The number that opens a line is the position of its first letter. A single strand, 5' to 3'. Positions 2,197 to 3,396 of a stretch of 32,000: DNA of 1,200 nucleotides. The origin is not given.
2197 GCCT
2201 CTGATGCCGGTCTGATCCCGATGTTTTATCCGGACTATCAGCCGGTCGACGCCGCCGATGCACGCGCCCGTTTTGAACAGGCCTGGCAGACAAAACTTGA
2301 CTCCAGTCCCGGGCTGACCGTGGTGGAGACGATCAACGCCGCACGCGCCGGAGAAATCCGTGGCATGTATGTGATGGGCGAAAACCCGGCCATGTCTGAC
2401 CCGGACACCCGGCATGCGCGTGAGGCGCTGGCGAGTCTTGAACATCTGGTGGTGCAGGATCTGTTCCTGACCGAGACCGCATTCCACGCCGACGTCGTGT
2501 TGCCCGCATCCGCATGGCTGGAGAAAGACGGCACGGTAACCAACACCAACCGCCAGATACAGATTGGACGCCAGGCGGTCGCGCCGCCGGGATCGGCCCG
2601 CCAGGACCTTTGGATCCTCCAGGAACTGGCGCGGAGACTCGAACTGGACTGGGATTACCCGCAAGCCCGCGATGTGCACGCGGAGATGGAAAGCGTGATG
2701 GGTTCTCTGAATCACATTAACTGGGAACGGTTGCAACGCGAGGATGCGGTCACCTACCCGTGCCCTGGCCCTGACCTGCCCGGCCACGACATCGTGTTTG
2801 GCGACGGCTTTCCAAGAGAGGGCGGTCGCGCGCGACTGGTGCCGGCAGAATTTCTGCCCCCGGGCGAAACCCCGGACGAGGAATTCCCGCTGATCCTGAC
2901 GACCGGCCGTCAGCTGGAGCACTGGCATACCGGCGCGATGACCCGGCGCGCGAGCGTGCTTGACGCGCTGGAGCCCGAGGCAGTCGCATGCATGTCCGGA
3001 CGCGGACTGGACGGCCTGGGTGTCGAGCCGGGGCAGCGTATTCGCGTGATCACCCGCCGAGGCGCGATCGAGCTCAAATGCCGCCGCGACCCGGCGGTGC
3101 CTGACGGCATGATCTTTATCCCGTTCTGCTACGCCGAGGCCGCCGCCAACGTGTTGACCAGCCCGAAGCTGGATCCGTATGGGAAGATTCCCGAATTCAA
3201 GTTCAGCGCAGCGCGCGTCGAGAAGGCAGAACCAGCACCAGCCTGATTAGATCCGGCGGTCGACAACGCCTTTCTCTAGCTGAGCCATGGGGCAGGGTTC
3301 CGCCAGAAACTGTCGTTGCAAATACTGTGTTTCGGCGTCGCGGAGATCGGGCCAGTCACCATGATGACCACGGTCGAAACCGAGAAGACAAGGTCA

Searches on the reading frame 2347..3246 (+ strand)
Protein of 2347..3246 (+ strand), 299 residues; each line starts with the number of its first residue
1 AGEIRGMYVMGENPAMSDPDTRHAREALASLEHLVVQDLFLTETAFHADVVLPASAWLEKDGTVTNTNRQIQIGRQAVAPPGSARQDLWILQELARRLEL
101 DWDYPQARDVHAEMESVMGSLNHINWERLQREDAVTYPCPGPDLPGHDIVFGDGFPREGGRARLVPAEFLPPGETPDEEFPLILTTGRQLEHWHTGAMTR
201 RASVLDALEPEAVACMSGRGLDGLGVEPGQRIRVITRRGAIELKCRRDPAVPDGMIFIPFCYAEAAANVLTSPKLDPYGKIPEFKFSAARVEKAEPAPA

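Call 69: find_homologous_proteins(query=window:2347-3246:+, max_evalue=1e-60)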
Query window:2347-3246:+ (299 aa): 5398 proteins with E <= 1e-60 among 8000 candidates; the best 120 are listed.
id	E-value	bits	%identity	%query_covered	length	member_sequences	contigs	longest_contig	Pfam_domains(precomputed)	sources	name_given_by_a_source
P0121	6.2e-200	681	99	100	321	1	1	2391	PF00384.28,PF01568.28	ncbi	ncbi:MAG: molybdopterin-dependent oxidoreductase, partial [Gammaproteobacteria bacterium]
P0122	1.6e-148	512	75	99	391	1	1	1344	PF00384.28,PF01568.28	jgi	jgi:formate dehydrogenase major subunit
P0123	7.2e-148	510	83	89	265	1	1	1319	PF00384.28,PF01568.28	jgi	jgi:formate dehydrogenase major subunit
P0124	3.8e-144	498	72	100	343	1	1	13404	PF00384.28,PF01568.28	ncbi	-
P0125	5.4e-144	497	72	98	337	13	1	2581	PF00384.28,PF01568.28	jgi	jgi:formate dehydrogenase major subunit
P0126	5.6e-144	497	73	99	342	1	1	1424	PF00384.28,PF01568.28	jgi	jgi:formate dehydrogenase major subunit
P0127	9.6e-144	496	72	99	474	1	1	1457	PF00384.28,PF01568.28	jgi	jgi:formate dehydrogenase major subunit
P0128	4.7e-143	494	74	99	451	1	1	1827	PF00384.28,PF01568.28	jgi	jgi:formate dehydrogenase major subunit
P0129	9.5e-143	493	75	96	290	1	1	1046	PF00384.28,PF01568.28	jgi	jgi:formate dehydrogenase major subunit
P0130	1.3e-142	493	72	98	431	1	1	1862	PF00384.28,PF01568.28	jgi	jgi:formate dehydrogenase major subunit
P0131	1.7e-142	492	72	99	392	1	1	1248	PF00384.28,PF01568.28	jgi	jgi:formate dehydrogenase major subunit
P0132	3.6e-142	491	74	97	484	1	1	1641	PF00384.28,PF01568.28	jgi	jgi:formate dehydrogenase major subunit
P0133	6.1e-142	491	74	97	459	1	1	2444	PF00384.28,PF01568.28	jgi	jgi:formate dehydrogenase major subunit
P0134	6.3e-142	490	72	99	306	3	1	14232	PF00384.28,PF01568.28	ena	-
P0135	7.7e-142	490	73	98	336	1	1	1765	PF00384.28,PF01568.28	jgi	jgi:formate dehydrogenase major subunit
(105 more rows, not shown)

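Call 70: find_encoding_contigs(protein=P0123, flank=5000, max_places=3)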
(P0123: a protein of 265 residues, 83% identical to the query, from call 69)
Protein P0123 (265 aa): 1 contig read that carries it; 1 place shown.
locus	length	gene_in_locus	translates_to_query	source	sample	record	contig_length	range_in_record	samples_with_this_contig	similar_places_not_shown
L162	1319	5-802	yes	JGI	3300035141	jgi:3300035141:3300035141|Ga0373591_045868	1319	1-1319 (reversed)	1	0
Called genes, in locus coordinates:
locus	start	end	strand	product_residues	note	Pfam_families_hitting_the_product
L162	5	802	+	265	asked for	PF00384:Molybdopterin, PF01568:Molydop_binding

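Call 71: find_encoding_contigs(protein=P0121, flank=5000, max_places=3)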
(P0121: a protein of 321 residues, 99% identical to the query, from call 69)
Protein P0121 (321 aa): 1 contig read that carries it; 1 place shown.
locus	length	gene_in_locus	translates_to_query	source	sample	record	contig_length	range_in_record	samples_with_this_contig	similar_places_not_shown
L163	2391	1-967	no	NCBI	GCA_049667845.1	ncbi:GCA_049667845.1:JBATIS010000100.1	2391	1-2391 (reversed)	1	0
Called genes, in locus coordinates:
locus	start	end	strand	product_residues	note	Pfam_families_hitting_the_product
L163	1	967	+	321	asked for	PF00384:Molybdopterin, PF01568:Molydop_binding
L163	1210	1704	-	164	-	PF00903:Glyoxalase, PF13669:Glyoxalase_4 (weak)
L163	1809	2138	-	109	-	-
